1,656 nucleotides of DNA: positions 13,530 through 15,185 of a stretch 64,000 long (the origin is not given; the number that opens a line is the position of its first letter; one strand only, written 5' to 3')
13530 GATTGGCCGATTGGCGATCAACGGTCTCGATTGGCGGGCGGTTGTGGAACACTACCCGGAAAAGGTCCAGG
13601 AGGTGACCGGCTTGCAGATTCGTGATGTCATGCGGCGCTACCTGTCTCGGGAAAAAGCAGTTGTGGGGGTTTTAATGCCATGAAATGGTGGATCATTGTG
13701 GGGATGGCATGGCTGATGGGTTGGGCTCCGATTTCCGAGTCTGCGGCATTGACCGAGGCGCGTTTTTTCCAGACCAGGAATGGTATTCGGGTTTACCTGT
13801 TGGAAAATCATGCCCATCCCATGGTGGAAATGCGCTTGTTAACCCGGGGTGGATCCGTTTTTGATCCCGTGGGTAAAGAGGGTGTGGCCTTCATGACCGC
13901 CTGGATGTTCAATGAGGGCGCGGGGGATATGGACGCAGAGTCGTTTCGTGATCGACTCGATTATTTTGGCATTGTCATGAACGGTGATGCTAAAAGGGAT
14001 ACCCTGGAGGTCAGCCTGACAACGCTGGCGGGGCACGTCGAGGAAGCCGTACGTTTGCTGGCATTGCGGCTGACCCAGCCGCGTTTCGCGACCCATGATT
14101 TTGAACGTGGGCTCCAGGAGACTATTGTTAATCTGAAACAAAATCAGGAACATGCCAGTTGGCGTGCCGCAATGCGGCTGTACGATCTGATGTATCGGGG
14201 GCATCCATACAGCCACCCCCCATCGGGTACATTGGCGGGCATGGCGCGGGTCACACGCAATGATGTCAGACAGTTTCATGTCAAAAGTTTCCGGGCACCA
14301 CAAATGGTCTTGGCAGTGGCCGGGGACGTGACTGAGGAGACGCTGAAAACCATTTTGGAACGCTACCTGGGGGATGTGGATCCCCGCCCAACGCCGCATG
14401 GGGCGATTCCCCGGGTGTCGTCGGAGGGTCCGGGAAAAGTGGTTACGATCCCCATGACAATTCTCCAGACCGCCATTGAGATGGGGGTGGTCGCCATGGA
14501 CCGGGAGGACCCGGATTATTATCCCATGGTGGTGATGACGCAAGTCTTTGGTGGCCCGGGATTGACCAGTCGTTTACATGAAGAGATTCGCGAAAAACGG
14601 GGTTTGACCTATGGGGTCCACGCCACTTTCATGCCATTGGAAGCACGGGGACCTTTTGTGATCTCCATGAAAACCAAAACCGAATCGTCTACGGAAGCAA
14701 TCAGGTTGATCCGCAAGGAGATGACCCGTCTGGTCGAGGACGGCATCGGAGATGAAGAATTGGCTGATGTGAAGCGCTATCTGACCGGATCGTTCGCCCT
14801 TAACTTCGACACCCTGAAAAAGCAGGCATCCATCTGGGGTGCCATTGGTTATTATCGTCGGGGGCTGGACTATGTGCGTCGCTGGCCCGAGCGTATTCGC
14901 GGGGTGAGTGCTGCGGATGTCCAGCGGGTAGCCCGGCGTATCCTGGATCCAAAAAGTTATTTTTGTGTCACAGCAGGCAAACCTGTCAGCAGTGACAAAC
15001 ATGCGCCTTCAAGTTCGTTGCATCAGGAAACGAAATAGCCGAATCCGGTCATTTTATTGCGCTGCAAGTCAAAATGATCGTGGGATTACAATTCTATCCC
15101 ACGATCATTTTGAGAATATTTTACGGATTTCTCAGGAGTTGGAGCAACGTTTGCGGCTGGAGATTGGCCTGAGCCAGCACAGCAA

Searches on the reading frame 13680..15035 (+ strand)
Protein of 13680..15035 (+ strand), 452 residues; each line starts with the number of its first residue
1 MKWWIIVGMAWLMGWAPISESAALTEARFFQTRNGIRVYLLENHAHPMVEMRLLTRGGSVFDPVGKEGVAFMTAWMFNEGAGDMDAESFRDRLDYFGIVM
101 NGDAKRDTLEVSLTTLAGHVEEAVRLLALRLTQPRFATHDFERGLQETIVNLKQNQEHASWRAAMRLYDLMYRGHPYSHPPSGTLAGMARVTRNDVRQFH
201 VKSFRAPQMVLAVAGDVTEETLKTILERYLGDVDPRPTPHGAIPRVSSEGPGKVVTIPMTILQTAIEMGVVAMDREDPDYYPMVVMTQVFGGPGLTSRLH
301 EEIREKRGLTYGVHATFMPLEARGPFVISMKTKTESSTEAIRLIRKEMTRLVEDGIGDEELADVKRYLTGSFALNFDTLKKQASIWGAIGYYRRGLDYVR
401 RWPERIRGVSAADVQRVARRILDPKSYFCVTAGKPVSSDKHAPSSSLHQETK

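Call 72: search_protein_families(library=pfam, proteins=[window:13680-15035:+], max_evalue=0.00001)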
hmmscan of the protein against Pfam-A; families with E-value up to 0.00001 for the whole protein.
window:13680-15035:+ (452 aa): 2 families
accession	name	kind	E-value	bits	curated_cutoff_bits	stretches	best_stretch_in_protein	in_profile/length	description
PF05193.26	Peptidase_M16_C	-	1.8e-36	126.1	23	1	191-367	2-180/181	Peptidase M16 inactive domain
PF00675.25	Peptidase_M16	-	5.2e-08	33.3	22.3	1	38-180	2-144/149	Insulinase (Peptidase family M16)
